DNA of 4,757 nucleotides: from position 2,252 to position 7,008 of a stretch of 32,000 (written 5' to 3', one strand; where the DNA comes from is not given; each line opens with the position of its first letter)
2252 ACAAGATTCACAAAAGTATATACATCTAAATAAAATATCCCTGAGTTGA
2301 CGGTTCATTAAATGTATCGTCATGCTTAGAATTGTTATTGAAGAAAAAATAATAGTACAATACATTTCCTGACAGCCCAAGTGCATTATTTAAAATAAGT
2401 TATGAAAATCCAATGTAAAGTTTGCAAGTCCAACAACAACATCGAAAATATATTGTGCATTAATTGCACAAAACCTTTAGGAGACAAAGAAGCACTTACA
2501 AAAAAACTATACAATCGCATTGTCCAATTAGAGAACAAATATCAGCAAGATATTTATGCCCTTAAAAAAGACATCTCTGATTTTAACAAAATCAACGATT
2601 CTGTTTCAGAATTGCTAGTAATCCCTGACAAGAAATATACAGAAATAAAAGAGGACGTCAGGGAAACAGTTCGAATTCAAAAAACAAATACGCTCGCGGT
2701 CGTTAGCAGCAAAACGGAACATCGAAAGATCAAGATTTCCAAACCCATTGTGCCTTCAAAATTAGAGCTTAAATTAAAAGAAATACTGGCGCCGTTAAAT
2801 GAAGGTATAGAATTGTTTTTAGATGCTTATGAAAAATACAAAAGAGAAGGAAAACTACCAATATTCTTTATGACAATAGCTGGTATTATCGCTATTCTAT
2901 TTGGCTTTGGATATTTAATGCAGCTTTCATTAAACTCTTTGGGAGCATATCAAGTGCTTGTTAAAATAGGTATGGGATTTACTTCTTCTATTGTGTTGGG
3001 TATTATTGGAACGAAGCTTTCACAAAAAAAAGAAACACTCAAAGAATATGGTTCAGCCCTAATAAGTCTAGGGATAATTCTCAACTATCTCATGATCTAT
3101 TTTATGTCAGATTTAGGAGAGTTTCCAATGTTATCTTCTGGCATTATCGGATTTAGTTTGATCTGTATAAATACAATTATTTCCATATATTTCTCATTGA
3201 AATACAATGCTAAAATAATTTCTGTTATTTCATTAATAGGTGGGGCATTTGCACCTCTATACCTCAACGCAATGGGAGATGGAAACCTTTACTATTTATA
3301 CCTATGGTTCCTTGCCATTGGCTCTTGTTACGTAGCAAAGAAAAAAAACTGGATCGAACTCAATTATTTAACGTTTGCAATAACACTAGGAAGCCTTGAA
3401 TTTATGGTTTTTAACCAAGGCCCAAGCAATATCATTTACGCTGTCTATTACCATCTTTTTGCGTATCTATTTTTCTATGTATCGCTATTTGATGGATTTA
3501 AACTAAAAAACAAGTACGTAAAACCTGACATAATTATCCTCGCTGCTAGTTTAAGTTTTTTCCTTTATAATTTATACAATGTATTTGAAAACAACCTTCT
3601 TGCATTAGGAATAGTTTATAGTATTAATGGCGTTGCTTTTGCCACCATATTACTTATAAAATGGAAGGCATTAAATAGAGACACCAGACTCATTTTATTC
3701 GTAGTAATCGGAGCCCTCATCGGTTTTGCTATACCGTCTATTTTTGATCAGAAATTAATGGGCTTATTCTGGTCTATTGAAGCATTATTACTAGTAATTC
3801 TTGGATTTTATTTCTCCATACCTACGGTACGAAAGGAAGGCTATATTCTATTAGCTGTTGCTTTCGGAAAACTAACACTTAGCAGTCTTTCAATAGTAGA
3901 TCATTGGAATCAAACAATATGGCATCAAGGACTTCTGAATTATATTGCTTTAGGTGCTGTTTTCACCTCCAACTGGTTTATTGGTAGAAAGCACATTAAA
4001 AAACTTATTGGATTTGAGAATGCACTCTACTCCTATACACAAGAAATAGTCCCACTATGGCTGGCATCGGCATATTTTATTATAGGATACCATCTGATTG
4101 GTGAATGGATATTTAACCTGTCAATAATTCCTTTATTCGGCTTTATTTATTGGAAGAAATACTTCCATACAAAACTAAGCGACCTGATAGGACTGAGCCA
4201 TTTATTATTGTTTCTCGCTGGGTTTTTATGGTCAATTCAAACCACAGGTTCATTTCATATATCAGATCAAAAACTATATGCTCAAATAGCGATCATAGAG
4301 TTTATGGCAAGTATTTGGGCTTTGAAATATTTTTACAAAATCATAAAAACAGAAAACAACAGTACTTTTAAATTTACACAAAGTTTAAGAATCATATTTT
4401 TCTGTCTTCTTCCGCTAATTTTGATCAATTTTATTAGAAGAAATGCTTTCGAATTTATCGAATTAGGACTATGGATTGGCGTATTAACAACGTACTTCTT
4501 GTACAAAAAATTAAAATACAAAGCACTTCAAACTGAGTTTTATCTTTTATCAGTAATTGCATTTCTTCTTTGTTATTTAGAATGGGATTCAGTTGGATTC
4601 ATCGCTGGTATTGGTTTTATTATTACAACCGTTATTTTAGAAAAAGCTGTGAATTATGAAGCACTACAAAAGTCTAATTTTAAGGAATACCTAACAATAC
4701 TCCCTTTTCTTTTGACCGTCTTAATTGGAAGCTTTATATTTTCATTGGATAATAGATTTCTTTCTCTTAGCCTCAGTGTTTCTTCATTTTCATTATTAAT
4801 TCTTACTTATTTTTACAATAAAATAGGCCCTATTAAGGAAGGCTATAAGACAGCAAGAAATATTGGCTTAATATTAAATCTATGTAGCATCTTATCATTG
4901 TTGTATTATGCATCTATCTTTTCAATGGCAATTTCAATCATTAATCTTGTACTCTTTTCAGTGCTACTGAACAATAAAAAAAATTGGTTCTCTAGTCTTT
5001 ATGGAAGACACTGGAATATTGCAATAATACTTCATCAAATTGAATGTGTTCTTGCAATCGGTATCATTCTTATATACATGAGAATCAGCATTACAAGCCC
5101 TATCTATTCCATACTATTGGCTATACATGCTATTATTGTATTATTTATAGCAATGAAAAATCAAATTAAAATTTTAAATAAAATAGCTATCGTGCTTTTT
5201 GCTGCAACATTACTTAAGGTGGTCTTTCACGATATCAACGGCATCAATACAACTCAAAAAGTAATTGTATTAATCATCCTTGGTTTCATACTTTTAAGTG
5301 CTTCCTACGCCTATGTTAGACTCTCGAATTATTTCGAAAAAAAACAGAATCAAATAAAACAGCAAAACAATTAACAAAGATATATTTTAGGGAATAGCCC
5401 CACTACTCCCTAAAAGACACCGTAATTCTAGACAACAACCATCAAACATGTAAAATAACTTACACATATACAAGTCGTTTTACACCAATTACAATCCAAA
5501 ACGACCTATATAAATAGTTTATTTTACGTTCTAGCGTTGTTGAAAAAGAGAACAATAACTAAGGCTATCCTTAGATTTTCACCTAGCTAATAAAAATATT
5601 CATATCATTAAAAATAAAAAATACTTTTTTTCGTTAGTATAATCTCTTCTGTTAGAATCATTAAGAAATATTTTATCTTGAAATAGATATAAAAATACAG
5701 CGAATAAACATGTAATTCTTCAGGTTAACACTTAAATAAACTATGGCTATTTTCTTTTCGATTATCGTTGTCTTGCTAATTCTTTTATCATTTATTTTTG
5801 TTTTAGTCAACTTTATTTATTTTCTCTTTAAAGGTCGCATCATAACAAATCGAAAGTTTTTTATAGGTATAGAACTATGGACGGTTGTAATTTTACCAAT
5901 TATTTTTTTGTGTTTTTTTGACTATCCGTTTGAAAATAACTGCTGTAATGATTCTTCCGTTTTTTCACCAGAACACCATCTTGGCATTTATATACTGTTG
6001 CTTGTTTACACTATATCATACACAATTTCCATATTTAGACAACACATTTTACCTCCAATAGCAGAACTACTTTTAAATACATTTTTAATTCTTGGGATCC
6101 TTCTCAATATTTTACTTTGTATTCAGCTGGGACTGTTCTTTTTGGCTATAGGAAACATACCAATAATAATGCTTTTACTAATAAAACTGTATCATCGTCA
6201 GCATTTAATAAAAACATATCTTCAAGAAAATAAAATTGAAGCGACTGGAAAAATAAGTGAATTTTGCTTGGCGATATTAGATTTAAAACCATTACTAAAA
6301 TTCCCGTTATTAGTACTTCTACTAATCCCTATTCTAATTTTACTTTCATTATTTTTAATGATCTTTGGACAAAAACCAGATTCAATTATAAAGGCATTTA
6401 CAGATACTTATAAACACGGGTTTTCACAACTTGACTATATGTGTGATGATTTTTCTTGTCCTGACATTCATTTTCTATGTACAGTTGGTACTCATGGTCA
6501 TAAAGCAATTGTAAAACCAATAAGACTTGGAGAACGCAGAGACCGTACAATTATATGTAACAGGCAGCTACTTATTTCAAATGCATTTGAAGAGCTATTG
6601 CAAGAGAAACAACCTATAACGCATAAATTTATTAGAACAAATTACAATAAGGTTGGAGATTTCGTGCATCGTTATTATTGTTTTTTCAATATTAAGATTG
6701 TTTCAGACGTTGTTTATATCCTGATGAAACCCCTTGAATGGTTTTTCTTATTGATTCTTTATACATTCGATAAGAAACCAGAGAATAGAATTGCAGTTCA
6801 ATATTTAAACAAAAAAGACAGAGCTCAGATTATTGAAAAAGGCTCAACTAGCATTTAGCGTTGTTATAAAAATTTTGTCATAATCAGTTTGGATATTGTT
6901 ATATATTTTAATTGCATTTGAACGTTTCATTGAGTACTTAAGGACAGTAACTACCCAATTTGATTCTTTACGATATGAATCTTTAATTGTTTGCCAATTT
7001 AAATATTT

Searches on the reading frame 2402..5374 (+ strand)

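Call 13: search_protein_families(library=pfam, proteins=[window:2402-5374:+], max_evalue=0.001)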
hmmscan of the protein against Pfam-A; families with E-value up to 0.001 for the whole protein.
window:2402-5374:+ (990 aa): 1 family
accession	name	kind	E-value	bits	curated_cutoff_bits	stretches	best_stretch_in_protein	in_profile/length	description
PF10101.14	DUF2339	-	6.2e-29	101.7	33.6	1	157-973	5-658/659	Predicted membrane protein (DUF2339)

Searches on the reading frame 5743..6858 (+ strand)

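Call 13: search_protein_families(library=pfam, proteins=[window:5743-6858:+], max_evalue=0.001)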
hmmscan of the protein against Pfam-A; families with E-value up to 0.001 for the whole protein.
window:5743-6858:+ (371 aa): 2 families
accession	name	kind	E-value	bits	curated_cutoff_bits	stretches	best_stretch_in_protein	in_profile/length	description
PF23543.1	DUF6688_C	-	1e-42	145.2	25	1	242-355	2-112/112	DUF6688 C-terminal domain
PF20394.4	DUF6688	-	1.4e-19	71.2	26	1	6-229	2-241/248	DUF6688 N-terminal domain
